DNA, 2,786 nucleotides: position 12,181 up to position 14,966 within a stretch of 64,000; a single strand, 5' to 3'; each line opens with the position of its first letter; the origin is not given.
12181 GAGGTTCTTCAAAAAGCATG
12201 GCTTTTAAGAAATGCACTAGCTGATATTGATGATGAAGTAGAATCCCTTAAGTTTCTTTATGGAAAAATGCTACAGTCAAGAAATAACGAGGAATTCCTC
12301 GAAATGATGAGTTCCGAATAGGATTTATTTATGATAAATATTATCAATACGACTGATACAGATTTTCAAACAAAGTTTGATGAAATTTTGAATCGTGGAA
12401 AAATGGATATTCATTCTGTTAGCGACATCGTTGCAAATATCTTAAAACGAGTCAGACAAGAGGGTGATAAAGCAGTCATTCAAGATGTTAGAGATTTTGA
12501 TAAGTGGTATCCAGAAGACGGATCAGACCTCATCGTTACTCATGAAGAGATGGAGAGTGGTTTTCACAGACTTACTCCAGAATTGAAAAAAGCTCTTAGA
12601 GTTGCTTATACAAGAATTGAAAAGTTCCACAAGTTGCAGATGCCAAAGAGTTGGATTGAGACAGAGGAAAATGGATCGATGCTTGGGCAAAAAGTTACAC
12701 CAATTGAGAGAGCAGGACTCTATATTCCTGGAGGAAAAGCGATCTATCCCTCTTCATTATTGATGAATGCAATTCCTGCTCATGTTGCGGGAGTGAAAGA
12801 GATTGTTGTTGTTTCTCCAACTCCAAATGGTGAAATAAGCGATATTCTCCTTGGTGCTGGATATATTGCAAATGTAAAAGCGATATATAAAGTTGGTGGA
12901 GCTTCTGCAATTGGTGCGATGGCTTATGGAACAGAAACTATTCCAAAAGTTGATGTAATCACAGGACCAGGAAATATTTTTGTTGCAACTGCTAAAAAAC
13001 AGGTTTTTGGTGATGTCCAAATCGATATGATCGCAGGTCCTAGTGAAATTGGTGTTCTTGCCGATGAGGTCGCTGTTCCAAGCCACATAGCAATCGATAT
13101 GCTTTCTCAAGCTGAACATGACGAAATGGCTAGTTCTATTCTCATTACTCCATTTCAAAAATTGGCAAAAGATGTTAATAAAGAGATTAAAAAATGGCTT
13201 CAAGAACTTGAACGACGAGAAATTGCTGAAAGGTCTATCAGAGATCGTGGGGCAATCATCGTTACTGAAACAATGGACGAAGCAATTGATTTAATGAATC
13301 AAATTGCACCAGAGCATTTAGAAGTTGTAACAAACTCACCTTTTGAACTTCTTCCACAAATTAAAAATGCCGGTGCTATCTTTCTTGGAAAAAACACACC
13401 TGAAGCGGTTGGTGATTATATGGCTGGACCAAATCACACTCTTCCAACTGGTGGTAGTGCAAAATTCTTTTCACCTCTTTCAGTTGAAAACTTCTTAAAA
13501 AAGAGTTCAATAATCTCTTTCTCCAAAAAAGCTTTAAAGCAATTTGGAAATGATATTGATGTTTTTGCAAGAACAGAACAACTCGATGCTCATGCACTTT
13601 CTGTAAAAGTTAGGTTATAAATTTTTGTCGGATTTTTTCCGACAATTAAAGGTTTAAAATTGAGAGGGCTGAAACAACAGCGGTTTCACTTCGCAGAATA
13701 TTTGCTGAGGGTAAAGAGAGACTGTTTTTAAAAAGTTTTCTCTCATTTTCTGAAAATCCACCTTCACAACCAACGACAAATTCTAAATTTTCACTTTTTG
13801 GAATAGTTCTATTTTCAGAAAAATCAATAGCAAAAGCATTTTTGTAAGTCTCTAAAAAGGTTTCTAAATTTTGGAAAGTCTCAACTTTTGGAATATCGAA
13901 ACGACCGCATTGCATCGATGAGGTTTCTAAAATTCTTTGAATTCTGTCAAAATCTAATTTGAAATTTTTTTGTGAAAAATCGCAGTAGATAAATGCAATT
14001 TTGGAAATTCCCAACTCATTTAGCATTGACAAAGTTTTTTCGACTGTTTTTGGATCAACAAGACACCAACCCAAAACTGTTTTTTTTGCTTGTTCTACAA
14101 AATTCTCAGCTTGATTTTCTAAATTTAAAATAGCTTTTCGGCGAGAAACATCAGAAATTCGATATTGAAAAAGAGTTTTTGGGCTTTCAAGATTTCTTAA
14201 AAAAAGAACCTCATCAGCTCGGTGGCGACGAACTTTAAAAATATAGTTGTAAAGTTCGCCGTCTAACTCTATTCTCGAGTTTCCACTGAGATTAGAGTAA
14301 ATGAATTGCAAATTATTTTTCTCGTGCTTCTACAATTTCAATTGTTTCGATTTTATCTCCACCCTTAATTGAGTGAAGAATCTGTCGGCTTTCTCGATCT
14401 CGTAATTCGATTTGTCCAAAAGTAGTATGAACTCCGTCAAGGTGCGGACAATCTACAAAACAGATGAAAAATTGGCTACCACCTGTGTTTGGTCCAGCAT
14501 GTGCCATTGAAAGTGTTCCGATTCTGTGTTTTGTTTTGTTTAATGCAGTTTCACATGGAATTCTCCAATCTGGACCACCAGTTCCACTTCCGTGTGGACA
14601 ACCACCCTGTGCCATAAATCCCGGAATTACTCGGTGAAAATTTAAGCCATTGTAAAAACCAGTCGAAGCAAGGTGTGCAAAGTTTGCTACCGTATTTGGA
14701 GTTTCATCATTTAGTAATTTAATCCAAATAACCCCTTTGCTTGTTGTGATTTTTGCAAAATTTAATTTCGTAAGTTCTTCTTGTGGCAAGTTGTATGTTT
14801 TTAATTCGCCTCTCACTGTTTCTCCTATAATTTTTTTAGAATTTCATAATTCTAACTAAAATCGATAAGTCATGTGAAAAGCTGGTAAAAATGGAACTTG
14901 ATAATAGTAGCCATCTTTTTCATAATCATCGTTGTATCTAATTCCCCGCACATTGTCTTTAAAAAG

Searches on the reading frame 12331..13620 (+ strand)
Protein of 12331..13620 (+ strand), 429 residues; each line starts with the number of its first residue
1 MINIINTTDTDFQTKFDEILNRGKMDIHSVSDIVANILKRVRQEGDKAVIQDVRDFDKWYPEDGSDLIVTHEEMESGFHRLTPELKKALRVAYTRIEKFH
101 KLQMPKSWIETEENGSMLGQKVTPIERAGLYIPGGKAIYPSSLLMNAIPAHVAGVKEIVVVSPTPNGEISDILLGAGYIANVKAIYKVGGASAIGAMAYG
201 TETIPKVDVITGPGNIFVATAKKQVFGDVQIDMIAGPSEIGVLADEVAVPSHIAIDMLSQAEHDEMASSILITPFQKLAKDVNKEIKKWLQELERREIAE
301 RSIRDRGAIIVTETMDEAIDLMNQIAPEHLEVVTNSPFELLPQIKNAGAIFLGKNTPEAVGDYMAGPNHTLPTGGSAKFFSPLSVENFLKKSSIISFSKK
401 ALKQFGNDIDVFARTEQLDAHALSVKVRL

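Call 55: search_protein_families(library=pfam, proteins=[window:12331-13620:+], max_evalue=0.0001)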
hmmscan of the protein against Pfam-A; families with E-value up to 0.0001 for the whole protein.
window:12331-13620:+ (429 aa): 1 family
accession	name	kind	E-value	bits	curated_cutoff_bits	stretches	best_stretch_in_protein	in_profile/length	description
PF00815.25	Histidinol_dh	-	1.7e-170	568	27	1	21-429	2-411/411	Histidinol dehydrogenase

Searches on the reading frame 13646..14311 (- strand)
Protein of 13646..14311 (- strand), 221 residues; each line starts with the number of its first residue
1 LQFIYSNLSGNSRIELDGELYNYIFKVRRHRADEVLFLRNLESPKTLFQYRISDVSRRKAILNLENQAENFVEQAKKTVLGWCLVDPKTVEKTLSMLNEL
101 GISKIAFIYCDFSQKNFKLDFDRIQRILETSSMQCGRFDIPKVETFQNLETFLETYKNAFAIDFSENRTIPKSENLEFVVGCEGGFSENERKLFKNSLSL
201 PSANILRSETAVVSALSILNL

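Call 55: search_protein_families(library=pfam, proteins=[window:13646-14311:-], max_evalue=0.0001)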
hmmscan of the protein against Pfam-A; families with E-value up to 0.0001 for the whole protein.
window:13646-14311:- (221 aa): 1 family
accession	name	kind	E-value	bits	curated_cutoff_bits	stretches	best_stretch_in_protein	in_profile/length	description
PF04452.19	Methyltrans_RNA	-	1.4e-27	96.7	23.9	1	76-219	5-164/165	RNA methyltransferase domain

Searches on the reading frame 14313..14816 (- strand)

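Call 55: search_protein_families(library=pfam, proteins=[window:14313-14816:-], max_evalue=0.0001)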
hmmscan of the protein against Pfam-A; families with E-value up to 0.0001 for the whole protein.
window:14313-14816:- (167 aa): 1 family
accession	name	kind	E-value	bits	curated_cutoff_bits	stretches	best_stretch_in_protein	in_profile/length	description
PF00160.26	Pro_isomerase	-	7.2e-39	134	21.7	1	21-155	2-142/159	Cyclophilin type peptidyl-prolyl cis-trans isomerase/CLD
